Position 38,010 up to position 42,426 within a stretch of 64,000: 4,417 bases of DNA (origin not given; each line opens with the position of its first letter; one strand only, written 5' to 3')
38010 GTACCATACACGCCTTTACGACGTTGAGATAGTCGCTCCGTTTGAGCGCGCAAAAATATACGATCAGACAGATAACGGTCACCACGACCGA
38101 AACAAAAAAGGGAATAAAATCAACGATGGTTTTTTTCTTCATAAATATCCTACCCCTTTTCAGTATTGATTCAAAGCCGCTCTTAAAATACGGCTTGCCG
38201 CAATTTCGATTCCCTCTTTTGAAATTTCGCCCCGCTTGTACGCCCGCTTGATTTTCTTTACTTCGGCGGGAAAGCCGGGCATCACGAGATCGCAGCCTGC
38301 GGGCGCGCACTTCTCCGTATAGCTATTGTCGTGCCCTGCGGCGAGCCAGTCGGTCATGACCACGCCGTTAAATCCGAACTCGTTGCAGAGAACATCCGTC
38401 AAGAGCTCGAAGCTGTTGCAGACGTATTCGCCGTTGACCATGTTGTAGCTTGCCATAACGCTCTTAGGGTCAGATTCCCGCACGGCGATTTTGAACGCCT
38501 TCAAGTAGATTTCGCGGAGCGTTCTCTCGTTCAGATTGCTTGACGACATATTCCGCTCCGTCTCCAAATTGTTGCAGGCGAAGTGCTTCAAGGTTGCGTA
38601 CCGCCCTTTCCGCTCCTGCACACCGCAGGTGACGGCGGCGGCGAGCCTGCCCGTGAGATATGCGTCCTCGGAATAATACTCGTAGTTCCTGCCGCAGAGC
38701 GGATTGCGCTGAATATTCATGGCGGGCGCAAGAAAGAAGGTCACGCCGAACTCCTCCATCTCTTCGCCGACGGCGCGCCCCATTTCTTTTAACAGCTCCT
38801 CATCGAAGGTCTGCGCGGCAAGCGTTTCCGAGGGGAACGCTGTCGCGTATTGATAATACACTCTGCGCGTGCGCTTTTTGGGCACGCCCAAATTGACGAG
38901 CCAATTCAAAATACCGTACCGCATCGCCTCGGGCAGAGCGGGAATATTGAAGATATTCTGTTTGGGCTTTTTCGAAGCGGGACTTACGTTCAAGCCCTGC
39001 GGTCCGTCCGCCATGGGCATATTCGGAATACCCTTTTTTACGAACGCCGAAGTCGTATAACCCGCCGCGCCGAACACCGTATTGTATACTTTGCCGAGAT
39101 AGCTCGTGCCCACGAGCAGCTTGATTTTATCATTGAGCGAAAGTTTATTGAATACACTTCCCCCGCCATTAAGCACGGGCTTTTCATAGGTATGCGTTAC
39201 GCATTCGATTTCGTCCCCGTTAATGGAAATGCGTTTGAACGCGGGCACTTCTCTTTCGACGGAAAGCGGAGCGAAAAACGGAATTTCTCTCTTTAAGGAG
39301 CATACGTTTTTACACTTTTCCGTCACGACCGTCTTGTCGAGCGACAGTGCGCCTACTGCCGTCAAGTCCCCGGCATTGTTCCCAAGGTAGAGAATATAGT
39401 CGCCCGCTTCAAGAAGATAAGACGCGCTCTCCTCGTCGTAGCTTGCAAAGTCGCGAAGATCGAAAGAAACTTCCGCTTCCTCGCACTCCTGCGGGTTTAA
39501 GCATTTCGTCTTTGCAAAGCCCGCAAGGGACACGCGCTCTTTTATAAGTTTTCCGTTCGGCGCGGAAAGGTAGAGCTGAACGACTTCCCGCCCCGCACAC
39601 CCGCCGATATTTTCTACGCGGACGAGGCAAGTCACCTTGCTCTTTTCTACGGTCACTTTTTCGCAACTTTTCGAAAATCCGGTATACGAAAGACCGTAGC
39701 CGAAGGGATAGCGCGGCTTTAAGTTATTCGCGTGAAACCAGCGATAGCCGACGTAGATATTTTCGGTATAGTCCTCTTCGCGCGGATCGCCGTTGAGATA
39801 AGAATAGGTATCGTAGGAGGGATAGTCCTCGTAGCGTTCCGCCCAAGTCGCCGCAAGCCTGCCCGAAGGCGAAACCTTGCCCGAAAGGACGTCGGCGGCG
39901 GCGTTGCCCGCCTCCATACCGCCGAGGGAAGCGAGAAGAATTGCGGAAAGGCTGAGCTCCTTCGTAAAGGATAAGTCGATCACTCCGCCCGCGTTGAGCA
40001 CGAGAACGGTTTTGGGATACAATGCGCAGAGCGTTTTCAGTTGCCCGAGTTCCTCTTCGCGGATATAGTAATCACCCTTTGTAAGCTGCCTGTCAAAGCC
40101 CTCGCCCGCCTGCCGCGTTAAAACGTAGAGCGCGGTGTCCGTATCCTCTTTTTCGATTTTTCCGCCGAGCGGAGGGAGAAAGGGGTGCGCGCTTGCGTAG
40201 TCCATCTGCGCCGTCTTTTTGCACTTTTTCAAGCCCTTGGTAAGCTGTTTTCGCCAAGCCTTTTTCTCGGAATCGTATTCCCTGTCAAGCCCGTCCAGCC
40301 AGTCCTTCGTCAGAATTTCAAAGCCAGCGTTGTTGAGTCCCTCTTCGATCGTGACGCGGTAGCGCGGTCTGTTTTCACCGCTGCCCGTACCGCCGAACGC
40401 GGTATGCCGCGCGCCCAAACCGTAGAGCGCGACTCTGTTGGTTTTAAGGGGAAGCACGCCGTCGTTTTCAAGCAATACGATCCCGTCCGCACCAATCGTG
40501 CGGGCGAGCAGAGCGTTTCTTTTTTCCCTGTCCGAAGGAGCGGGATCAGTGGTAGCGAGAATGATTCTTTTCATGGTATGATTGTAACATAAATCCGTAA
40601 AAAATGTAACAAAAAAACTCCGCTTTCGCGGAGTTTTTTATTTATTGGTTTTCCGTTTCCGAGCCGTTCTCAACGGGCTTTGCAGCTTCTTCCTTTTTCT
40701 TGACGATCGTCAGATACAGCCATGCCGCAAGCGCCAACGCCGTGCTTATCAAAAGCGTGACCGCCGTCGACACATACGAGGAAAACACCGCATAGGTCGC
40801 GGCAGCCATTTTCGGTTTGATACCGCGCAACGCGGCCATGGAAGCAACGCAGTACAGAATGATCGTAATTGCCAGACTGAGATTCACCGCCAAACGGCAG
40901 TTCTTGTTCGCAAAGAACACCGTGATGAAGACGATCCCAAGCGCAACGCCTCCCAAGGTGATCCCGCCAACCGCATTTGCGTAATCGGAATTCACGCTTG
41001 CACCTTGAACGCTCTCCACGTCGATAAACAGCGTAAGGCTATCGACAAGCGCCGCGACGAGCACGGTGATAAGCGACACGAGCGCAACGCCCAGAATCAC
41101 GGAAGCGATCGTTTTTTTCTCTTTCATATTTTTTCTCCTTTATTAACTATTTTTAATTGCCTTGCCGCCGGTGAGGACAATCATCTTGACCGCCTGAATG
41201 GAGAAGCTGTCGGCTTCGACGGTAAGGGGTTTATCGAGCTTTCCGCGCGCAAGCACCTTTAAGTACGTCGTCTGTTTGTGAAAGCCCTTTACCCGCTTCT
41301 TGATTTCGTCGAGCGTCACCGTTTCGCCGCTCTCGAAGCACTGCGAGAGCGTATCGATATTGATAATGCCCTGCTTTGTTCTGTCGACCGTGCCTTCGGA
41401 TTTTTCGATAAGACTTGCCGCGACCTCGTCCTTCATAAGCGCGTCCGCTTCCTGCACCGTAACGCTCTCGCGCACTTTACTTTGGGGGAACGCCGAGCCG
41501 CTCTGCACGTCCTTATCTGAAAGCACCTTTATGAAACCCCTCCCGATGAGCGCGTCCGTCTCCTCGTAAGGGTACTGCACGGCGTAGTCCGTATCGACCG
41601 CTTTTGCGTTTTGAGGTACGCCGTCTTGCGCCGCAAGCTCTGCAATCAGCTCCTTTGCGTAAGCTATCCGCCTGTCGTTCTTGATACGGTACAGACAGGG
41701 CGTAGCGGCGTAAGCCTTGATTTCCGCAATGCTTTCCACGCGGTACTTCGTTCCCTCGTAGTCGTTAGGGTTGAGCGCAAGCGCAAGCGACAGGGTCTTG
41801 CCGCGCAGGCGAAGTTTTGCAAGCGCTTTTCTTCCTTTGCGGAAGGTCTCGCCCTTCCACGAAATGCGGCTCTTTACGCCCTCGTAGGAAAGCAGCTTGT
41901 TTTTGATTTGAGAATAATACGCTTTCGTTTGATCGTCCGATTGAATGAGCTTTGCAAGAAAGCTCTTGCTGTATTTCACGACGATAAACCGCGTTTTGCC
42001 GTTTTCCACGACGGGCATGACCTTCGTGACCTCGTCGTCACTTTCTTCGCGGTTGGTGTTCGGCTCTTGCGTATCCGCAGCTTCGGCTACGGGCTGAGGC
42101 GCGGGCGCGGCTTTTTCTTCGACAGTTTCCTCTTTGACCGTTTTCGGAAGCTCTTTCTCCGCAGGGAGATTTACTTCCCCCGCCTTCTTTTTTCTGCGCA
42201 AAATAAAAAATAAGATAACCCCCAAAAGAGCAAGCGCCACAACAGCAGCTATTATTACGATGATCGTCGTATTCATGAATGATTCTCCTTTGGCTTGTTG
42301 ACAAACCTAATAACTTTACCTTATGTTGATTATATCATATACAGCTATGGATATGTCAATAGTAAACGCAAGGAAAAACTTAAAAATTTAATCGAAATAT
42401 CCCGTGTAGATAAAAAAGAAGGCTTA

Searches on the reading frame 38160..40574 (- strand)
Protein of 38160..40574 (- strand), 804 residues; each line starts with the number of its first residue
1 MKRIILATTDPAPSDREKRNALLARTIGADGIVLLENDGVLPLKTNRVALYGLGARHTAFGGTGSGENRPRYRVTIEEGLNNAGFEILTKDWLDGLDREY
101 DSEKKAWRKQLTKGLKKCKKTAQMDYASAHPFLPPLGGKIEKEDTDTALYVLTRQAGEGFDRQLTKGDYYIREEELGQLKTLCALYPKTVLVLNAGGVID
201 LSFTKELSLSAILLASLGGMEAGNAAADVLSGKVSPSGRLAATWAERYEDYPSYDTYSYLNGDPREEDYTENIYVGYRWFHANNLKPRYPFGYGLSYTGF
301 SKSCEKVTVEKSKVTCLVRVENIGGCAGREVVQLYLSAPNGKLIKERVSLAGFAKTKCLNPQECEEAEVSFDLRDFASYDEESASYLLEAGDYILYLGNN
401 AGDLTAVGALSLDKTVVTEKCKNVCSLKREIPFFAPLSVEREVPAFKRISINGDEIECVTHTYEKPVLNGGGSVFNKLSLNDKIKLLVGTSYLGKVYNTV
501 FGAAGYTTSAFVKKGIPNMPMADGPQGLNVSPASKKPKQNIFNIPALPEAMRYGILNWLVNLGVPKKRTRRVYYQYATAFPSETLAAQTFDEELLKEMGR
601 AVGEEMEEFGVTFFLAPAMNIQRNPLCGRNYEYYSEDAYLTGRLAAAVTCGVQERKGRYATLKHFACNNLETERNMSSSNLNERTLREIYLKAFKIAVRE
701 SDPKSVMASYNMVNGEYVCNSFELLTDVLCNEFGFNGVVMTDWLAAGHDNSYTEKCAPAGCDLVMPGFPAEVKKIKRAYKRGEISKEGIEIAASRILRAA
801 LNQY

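Call 6: search_protein_families(library=pfam, proteins=[window:38160-40574:-], max_evalue=0.001)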
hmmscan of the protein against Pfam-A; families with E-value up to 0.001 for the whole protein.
window:38160-40574:- (804 aa): 3 families
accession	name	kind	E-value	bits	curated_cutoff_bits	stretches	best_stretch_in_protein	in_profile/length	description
PF00933.27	Glyco_hydro_3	-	3.8e-39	135.4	27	1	576-798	81-315/316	Glycosyl hydrolase family 3 N terminal domain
PF01915.27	Glyco_hydro_3_C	-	2.8e-36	125.8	31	1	32-297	1-200/200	Glycosyl hydrolase family 3 C-terminal domain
PF14310.12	Fn3-like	-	3e-15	56.5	25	1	330-400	1-70/71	Fibronectin type III-like domain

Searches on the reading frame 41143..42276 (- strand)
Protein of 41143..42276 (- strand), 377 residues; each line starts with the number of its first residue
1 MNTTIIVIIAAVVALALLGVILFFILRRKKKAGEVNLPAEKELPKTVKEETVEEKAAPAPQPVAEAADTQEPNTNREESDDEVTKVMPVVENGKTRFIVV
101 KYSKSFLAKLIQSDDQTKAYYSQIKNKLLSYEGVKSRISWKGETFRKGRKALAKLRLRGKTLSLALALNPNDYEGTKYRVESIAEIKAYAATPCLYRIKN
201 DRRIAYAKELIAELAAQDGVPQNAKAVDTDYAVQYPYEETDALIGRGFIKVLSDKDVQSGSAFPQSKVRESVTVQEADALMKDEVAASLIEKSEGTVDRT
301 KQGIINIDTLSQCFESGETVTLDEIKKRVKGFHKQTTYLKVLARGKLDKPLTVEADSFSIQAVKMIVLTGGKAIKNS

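Call 6: search_protein_families(library=pfam, proteins=[window:41143-42276:-], max_evalue=0.001)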
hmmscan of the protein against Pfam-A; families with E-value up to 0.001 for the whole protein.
window:41143-42276:- (377 aa): 1 family
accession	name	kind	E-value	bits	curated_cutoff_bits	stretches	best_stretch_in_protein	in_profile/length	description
PF00828.25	Ribosomal_L27A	-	4.4e-12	46.7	21.5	1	304-373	1-71/72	Ribosomal proteins 50S-L15, 50S-L18e, 60S-L27A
